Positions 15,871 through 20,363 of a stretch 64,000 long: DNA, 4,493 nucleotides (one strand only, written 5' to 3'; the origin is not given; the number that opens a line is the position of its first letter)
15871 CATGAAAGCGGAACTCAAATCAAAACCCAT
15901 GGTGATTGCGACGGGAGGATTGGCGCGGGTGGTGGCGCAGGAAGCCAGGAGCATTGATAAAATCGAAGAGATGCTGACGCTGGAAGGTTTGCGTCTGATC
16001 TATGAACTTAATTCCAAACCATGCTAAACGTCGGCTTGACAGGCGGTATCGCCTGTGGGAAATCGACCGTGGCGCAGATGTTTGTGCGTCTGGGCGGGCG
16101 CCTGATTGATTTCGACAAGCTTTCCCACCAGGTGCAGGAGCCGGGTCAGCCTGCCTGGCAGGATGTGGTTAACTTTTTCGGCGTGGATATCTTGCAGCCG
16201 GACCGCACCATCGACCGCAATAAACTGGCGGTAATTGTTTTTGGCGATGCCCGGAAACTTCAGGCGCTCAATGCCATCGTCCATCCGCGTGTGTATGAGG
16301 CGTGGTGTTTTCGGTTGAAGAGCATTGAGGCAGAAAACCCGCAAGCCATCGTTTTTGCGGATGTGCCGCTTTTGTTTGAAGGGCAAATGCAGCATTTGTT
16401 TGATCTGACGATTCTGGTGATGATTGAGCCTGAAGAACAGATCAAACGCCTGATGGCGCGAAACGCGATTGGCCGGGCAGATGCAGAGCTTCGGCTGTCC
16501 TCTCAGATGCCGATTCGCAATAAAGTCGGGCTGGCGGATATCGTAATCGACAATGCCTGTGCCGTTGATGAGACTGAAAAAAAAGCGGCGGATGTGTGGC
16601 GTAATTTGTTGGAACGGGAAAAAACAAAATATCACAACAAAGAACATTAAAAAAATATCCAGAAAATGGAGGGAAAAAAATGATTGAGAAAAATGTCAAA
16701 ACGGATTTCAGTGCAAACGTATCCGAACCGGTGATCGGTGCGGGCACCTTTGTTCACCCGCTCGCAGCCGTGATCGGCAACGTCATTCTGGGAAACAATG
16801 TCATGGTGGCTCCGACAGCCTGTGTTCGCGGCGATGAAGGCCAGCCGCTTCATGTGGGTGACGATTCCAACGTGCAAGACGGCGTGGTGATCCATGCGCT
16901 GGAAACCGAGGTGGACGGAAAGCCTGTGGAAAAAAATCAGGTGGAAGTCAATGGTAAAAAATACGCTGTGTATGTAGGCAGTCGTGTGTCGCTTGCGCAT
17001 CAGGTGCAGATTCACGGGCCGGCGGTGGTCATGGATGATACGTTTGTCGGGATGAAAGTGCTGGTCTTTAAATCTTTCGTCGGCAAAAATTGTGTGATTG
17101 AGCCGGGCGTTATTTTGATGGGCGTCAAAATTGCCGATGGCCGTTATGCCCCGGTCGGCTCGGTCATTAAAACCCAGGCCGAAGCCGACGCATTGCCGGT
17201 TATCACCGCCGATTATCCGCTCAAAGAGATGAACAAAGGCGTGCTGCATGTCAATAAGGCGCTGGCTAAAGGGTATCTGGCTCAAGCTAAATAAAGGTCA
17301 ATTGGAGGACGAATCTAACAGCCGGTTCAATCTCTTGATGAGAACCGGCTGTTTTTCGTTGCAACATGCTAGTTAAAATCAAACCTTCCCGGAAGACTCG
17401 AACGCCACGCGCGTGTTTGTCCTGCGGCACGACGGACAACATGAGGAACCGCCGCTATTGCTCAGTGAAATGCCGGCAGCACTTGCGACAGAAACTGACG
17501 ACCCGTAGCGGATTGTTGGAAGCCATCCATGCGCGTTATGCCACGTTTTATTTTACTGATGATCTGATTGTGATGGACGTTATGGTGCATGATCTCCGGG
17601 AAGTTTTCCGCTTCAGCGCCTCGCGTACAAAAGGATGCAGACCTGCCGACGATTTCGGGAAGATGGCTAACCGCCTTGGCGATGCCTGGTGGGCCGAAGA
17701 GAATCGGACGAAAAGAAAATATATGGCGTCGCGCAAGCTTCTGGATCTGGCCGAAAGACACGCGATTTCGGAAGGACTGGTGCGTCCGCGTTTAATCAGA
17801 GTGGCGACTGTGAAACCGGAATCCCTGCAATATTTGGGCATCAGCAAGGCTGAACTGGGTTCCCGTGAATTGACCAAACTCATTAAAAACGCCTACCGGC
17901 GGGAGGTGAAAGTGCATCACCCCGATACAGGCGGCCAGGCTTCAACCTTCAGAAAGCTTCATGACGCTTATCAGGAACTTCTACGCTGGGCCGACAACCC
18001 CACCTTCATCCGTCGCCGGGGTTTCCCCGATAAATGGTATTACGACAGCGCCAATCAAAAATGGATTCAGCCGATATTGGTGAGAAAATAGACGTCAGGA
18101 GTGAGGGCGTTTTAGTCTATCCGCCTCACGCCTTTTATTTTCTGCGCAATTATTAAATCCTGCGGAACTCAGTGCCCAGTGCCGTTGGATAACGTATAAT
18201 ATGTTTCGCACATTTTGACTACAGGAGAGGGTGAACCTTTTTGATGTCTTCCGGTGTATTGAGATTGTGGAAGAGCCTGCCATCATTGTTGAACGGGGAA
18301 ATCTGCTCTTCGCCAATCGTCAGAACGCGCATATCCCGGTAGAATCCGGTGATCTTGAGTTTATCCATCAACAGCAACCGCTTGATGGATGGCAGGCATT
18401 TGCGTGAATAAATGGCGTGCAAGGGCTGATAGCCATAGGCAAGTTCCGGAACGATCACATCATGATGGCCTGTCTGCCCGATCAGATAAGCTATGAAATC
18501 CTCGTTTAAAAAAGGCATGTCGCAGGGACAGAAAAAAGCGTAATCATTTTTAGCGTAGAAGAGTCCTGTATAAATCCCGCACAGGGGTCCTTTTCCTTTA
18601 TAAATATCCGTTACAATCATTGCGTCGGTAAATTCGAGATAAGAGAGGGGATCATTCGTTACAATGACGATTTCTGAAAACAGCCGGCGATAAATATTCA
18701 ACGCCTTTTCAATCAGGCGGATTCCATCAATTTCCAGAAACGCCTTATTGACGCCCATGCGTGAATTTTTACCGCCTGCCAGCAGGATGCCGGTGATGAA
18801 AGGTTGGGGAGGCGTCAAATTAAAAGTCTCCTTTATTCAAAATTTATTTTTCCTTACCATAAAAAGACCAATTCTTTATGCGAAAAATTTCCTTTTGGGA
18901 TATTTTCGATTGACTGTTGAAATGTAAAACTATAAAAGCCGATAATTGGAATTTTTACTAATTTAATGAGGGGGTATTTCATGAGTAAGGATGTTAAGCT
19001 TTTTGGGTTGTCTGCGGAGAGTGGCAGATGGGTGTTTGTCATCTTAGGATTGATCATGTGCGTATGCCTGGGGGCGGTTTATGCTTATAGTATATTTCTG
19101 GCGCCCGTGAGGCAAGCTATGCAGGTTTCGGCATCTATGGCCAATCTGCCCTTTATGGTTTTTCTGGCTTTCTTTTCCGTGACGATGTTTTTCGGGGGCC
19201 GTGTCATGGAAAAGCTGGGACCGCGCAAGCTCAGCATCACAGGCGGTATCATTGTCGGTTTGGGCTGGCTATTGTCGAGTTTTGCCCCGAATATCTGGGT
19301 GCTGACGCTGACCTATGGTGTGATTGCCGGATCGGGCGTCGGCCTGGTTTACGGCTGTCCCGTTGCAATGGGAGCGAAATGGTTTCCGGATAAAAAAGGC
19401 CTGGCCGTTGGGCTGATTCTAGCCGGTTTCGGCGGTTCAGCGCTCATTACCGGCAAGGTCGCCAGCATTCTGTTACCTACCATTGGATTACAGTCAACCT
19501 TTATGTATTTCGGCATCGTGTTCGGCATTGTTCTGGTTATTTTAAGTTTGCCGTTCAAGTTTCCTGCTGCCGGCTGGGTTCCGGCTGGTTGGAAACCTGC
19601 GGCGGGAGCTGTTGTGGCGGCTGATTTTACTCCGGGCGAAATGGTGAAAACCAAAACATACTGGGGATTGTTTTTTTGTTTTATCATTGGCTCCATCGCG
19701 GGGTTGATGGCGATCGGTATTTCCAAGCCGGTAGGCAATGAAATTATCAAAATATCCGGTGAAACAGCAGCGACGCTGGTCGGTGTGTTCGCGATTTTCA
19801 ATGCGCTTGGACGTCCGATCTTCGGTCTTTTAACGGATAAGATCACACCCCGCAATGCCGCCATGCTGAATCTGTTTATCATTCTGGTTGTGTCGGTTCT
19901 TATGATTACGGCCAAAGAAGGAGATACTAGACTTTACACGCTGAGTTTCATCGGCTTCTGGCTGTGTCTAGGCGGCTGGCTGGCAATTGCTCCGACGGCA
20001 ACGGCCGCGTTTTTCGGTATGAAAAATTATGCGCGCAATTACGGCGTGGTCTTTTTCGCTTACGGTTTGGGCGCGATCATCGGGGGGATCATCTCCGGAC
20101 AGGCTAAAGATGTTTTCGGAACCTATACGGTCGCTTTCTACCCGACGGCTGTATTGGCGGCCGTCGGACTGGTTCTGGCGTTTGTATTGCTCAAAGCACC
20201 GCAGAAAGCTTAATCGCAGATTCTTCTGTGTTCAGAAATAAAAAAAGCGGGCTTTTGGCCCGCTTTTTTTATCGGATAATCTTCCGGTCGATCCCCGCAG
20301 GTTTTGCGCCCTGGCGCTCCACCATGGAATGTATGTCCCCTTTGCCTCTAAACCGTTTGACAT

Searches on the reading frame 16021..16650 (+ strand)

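Call 44: search_protein_families(library=pfam, proteins=[window:16021-16650:+], max_evalue=0.00001)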
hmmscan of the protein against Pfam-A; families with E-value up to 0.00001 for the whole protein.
window:16021-16650:+ (209 aa): 1 family
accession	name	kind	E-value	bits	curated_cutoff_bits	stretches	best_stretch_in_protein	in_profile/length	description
PF01121.26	CoaE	-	3.2e-52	177.3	27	1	4-181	3-177/180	Dephospho-CoA kinase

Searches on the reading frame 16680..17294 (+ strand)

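Call 44: search_protein_families(library=pfam, proteins=[window:16680-17294:+], max_evalue=0.00001)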
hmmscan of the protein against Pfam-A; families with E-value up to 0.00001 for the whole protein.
window:16680-17294:+ (204 aa): 2 families
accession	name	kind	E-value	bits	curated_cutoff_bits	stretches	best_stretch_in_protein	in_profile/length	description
PF00132.30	Hexapep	-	1e-13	50.8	27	1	17-51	2-36/36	Bacterial transferase hexapeptide (six repeats)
PF25084.1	LbH_EIF2B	-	7.6e-11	42.4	54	1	96-154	3-61/105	EIF2B subunit epsilon LbH domain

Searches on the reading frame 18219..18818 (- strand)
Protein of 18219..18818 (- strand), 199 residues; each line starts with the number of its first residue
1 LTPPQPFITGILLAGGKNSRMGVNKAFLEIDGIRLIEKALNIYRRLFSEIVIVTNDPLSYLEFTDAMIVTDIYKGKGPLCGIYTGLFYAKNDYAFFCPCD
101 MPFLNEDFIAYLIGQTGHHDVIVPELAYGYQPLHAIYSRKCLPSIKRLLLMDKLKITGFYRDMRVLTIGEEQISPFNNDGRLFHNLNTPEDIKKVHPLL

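Call 44: search_protein_families(library=pfam, proteins=[window:18219-18818:-], max_evalue=0.00001)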
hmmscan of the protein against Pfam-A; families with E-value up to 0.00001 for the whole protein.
window:18219-18818:- (199 aa): 1 family
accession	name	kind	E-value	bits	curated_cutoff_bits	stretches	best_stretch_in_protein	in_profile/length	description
PF12804.13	NTP_transf_3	-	5.6e-37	127.8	27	1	10-150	1-146/160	MobA-like NTP transferase domain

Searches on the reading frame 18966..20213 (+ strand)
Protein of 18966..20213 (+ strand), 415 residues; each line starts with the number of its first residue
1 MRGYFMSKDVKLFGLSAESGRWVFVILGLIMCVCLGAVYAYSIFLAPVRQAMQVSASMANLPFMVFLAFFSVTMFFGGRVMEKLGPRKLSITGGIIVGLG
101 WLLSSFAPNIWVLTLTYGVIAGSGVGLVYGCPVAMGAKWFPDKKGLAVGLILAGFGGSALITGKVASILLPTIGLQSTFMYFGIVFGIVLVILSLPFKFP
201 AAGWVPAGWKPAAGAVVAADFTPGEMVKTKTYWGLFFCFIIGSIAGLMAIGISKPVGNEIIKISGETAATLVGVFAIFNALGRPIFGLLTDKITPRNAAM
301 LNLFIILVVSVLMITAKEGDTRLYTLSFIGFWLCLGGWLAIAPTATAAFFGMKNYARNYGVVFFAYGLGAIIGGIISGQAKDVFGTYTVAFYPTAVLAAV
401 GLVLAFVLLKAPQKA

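Call 44: search_protein_families(library=pfam, proteins=[window:18966-20213:+], max_evalue=0.00001)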
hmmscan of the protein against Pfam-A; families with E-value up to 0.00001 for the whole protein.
window:18966-20213:+ (415 aa): 1 family
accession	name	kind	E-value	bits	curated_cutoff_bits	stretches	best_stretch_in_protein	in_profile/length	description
PF07690.21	MFS_1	-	1.4e-35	123.3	33.4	2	29-327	3-299/347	Major Facilitator Superfamily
